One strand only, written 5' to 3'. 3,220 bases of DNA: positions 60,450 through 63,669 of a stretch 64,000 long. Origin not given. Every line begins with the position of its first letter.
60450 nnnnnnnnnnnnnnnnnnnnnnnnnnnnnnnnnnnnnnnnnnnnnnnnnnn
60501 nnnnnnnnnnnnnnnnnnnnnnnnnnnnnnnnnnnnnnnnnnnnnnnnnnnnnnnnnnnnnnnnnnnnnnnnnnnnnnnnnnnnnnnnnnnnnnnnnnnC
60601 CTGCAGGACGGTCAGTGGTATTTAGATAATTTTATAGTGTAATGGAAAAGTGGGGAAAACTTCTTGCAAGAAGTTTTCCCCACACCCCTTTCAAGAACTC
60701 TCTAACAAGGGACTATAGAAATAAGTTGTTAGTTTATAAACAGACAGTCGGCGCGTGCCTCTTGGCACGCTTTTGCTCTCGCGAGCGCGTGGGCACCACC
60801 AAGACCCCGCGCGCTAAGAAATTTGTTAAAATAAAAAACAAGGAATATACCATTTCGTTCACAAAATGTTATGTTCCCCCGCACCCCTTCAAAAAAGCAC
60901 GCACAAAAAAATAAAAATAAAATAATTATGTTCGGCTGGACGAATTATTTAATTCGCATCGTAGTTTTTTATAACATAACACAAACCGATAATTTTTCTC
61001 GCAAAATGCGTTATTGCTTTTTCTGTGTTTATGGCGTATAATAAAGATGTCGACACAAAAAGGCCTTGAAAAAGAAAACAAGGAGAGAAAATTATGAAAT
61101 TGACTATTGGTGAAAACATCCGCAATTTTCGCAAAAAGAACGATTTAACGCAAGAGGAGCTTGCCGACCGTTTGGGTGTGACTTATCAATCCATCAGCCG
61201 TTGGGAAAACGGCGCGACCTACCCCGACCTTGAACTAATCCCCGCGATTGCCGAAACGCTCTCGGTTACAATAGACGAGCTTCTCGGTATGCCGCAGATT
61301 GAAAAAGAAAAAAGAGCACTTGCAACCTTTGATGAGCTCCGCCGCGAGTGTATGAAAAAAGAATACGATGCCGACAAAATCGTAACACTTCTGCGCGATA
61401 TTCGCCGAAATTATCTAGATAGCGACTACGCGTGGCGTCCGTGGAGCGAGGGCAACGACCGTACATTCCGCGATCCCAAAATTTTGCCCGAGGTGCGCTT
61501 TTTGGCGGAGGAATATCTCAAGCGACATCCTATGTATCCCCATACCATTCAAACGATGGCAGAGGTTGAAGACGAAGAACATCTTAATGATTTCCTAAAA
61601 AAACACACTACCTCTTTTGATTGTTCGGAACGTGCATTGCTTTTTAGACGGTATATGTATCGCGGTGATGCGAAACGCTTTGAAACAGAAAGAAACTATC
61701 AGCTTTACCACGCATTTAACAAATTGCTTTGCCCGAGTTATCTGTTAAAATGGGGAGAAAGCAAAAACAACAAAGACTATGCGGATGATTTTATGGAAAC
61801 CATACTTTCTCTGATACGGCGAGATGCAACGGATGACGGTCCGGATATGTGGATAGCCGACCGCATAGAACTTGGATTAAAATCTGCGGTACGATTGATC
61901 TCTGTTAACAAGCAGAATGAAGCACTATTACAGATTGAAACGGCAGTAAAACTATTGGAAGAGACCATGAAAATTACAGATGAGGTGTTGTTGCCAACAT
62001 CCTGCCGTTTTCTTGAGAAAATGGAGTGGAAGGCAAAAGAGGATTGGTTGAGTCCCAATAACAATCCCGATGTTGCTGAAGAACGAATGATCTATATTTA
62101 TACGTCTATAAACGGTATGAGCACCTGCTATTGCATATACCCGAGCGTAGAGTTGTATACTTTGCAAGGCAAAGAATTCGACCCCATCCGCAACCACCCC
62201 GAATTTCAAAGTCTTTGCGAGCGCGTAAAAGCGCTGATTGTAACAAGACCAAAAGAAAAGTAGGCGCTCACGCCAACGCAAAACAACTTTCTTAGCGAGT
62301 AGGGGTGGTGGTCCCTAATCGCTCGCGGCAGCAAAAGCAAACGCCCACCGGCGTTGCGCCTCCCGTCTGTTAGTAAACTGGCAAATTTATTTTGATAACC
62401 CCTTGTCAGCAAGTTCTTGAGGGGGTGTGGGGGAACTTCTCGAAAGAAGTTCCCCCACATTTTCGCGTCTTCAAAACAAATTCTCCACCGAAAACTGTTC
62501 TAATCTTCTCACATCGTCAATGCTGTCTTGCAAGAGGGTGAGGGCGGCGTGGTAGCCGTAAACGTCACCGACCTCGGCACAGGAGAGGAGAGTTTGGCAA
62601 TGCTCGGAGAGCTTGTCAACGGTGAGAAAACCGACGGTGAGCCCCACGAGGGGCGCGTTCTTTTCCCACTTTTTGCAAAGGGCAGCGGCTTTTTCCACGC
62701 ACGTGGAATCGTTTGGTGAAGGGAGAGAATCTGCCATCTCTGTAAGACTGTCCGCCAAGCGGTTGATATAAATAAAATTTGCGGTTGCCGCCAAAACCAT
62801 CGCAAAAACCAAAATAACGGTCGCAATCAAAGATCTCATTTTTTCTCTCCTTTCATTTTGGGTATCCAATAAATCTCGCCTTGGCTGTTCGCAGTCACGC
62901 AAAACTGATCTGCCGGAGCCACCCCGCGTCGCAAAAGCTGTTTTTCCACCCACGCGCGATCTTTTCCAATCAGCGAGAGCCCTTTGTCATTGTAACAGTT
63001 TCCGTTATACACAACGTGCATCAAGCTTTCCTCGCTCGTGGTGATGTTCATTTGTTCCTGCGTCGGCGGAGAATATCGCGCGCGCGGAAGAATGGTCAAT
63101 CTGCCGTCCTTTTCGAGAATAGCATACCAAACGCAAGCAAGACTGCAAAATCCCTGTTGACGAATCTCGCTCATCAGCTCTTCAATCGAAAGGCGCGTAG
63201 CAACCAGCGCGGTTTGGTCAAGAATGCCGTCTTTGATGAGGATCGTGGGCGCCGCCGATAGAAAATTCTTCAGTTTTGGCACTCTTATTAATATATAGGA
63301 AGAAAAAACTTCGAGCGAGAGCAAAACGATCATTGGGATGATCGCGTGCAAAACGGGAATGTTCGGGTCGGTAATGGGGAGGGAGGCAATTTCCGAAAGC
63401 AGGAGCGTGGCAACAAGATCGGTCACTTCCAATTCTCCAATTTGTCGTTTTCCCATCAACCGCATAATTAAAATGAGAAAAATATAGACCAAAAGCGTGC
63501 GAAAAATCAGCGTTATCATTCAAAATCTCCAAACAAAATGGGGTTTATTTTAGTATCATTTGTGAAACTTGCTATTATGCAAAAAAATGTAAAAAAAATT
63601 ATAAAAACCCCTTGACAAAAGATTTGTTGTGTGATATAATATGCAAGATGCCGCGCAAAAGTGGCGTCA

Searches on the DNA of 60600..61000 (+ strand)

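Call 19: search_rna_families(source=window, start=60600, end=61000, threshold=evalue, max_evalue=10, show_alignments=2)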
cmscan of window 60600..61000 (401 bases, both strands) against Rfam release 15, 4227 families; matches with E-value up to 10: 11.
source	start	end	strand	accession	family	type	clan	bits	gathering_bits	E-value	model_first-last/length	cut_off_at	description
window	60635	60731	-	RF00238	ctRNA_pND324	Gene; antisense;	-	25.4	45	0.13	1-86/86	no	ctRNA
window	60815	60920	+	RF01871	MALAT1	Gene; lncRNA;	-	18.3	70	5.7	1-95/95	no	Metastasis associated lung adenocarcinoma transcript 1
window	60726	60786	-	RF02621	BSnc120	Gene; sRNA;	-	16.7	114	0.64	1-88/88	no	Brucella sRNA 120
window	60642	60691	-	RF00984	mir-576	Gene; miRNA;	-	16.5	99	1.1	1-90/90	no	mir-576 microRNA precursor family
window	60822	60847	+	RF00522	PreQ1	Cis-reg; riboswitch;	-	14.2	39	2.7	1-45/45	no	PreQ1 (pre queuosine) riboswitch aptamer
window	60646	60733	-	RF02594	NsiR9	Gene; sRNA;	-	14.1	90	1.6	1-123/123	no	Nitrogen stress-induced RNA 9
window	60643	60701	-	RF00765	mir-337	Gene; miRNA;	-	14.1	80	3.6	1-93/93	no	mir-337 microRNA precursor family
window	60640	60735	+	RF03088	Parabacteroides-1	Gene; sRNA;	-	13.2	93.4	8.6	1-105/105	no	Parabacteroides-1 RNA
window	60884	60985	-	RF02067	STnc310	Gene; sRNA;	-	13.1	40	9.9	1-61/61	no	Salmonella enterica sRNA STnc310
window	60645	60687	-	RF04164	MIR1507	Gene; miRNA;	-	13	73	7.1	1-107/107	no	MIR1507 microRNA precursor family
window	60961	61000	-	RF02111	IS009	Gene;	-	10.6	117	3.6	156-199/199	5'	IS009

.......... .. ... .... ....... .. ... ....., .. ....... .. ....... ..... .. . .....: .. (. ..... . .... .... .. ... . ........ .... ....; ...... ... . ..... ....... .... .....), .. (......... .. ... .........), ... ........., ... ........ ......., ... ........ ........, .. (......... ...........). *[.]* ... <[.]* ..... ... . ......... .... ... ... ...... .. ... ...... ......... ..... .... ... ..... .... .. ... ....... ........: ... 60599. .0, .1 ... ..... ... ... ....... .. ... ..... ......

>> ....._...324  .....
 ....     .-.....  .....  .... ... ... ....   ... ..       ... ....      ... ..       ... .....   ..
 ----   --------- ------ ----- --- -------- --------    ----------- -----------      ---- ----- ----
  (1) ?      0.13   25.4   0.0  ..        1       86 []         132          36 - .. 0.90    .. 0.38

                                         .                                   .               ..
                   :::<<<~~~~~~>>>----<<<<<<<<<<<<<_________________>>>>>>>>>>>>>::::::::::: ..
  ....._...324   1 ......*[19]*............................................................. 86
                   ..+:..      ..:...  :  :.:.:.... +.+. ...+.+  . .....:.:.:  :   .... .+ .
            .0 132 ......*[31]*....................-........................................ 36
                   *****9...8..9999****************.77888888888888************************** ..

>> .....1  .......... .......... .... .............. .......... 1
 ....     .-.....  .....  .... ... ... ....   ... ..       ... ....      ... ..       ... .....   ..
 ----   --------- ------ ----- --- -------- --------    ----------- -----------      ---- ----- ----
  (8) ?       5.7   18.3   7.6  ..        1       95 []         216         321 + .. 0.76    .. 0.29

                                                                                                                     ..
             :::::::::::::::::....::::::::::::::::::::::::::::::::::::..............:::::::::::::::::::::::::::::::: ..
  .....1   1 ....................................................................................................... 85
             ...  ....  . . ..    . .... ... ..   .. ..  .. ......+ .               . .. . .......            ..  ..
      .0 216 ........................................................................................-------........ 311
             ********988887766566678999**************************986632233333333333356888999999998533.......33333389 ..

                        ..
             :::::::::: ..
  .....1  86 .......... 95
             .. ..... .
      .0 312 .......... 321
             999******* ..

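Call 68: search_dna_similar(query=window:60640-60835:+, collection=plasmids, mode=distant, max_evalue=0.001, max_rows=10)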
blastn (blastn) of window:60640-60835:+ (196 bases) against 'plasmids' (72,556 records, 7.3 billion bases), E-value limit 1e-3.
No match.

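Call 69: search_dna_similar(query=window:60640-60835:+, collection=phages, mode=distant, max_evalue=0.001, max_rows=10)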
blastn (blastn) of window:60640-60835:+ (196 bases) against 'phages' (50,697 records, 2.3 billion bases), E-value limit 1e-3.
No match.

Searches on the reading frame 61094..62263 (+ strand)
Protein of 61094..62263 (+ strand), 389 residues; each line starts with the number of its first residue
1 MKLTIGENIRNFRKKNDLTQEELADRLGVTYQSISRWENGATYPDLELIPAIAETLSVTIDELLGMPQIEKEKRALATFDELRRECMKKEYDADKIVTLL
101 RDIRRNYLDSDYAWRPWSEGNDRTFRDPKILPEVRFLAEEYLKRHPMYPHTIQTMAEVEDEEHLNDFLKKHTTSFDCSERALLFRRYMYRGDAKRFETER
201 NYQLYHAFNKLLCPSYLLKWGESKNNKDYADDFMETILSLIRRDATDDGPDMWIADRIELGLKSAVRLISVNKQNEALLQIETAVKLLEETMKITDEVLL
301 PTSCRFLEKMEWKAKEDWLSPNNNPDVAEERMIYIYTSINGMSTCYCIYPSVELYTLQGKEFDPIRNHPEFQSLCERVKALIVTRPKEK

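Call 29: search_protein_families(library=pfam, proteins=[window:61094-62263:+])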
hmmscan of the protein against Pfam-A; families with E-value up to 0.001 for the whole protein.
window:61094-62263:+ (389 aa): 6 families
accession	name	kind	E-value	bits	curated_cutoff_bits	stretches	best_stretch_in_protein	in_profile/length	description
PF01381.28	HTH_3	-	2.9e-17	62.9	23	1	9-63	1-55/55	Helix-turn-helix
PF12844.13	HTH_19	-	2.5e-10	40.5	30.2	1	6-64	1-59/64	Helix-turn-helix domain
PF13560.12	HTH_31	-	1.4e-09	38.6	27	1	6-62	3-60/64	Helix-turn-helix domain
PF13443.12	HTH_26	-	1.4e-08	35.3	22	1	8-66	1-60/63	Cro/C1-type HTH DNA-binding domain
PF15731.11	MqsA_antitoxin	-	0.00019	22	30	1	6-49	71-114/131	Antitoxin component of bacterial toxin-antitoxin system, MqsA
PF07022.19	Phage_CI_repr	-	0.0008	20.1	22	0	20-65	15-59/65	Bacteriophage CI repressor helix-turn-helix domain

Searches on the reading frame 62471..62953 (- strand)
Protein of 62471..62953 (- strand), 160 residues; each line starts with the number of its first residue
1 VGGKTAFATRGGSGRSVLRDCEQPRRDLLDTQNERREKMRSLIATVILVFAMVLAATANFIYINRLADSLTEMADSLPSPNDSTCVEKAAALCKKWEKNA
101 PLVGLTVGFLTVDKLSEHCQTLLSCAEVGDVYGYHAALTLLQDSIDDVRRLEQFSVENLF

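Call 29: search_protein_families(library=pfam, proteins=[window:62471-62953:-])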
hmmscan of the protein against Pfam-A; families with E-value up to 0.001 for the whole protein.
window:62471-62953:- (160 aa): 1 family
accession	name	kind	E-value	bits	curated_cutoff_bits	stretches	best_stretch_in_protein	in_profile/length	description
PF14276.11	DUF4363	-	9.6e-06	26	27.5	1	59-158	3-106/107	Domain of unknown function (DUF4363)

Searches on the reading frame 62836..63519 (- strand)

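Call 29: search_protein_families(library=pfam, proteins=[window:62836-63519:-])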
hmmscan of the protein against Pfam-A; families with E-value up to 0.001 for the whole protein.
window:62836-63519:- (227 aa): 2 families
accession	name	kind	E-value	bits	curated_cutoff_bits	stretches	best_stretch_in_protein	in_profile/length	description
PF04239.17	DUF421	-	5.9e-27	94.1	23.6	1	80-210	3-128/129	YetF C-terminal domain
PF20730.2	YetF_N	-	2.4e-06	27.7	26.5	1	2-75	2-75/76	YetF N-terminal transmembrane domain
